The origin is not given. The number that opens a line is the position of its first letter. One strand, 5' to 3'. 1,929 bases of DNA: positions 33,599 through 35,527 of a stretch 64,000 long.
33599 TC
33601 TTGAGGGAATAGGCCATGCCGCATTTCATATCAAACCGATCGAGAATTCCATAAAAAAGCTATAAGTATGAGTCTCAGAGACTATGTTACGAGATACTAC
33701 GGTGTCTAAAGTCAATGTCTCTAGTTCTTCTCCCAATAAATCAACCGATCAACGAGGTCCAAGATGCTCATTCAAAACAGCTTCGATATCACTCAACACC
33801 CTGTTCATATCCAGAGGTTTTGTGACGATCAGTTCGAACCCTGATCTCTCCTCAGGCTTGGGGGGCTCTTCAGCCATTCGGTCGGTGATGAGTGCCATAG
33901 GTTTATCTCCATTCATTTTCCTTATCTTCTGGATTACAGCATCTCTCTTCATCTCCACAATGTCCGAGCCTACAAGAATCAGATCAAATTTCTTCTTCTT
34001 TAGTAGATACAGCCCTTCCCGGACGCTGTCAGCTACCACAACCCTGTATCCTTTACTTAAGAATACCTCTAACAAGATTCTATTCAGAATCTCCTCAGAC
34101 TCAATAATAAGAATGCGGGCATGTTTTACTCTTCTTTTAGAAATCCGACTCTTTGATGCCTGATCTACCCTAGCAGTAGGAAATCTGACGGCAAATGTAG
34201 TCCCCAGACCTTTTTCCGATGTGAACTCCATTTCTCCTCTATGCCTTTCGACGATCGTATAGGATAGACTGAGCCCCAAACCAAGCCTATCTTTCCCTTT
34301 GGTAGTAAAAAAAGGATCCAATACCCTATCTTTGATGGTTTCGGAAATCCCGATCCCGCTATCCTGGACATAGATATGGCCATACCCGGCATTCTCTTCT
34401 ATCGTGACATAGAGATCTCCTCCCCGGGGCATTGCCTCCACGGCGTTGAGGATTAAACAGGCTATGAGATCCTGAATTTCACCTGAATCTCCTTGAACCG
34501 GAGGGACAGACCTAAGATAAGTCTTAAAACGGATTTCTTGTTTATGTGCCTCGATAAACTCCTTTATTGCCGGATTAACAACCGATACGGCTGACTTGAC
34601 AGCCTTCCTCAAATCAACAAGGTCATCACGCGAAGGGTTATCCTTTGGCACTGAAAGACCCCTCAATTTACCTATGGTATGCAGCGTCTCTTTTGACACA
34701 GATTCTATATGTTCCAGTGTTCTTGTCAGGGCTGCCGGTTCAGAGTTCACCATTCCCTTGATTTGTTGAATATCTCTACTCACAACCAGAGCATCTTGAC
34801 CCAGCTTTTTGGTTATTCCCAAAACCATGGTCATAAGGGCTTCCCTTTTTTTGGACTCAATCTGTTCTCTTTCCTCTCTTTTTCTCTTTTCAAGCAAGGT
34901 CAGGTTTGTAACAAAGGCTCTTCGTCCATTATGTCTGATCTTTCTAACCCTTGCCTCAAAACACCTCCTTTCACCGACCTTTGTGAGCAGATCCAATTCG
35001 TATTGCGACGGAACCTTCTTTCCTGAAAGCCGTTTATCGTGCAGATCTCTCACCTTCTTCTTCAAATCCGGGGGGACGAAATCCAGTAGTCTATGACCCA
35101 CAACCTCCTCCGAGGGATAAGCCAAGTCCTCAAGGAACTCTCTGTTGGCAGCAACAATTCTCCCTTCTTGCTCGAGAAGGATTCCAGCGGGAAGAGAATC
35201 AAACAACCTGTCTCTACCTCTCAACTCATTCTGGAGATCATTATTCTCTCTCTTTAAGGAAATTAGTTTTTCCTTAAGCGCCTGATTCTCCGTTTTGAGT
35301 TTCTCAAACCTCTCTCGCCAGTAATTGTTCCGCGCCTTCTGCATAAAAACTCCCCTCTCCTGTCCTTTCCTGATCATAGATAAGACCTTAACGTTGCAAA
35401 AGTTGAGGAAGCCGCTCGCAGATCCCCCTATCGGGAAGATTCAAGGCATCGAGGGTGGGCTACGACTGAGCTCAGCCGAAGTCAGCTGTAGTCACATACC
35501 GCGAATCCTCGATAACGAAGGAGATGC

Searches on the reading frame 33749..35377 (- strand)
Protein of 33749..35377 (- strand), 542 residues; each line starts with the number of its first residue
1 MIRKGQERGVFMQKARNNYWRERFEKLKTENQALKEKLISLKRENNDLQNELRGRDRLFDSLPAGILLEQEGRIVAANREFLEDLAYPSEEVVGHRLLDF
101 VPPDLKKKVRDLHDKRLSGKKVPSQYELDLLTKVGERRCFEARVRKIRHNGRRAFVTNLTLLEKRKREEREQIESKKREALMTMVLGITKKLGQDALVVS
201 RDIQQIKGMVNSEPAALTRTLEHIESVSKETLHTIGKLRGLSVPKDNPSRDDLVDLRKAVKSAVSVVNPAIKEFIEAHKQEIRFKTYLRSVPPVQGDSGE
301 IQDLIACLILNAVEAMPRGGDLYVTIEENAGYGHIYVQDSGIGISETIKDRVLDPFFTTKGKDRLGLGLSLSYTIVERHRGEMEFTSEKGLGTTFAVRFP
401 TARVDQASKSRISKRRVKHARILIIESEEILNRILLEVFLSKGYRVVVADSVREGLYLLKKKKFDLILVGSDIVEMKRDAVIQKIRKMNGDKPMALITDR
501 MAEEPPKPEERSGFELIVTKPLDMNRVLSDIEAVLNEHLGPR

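Call 30: search_protein_families(library=pfam, proteins=[window:33749-35377:-])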
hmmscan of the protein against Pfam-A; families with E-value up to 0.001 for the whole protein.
window:33749-35377:- (542 aa): 6 families
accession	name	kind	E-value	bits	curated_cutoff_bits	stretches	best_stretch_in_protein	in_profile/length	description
PF02518.31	HATPase_c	-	1.5e-19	70.9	26.4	1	296-402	1-110/111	Histidine kinase-, DNA gyrase B-, and HSP90-like ATPase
PF08448.16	PAS_4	-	3.4e-09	37.3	23.1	1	59-156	1-98/110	PAS fold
PF13426.13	PAS_9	-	5e-09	36.8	27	1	64-154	2-91/103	PAS domain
PF00989.32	PAS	-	5.4e-09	36.5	22.6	1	56-153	4-102/113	PAS fold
PF00072.30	Response_reg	-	2.8e-08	34.3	30.2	1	422-531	1-110/111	Response regulator receiver domain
PF08447.18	PAS_3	-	2.1e-06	28.4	25.6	1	75-153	2-82/89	PAS fold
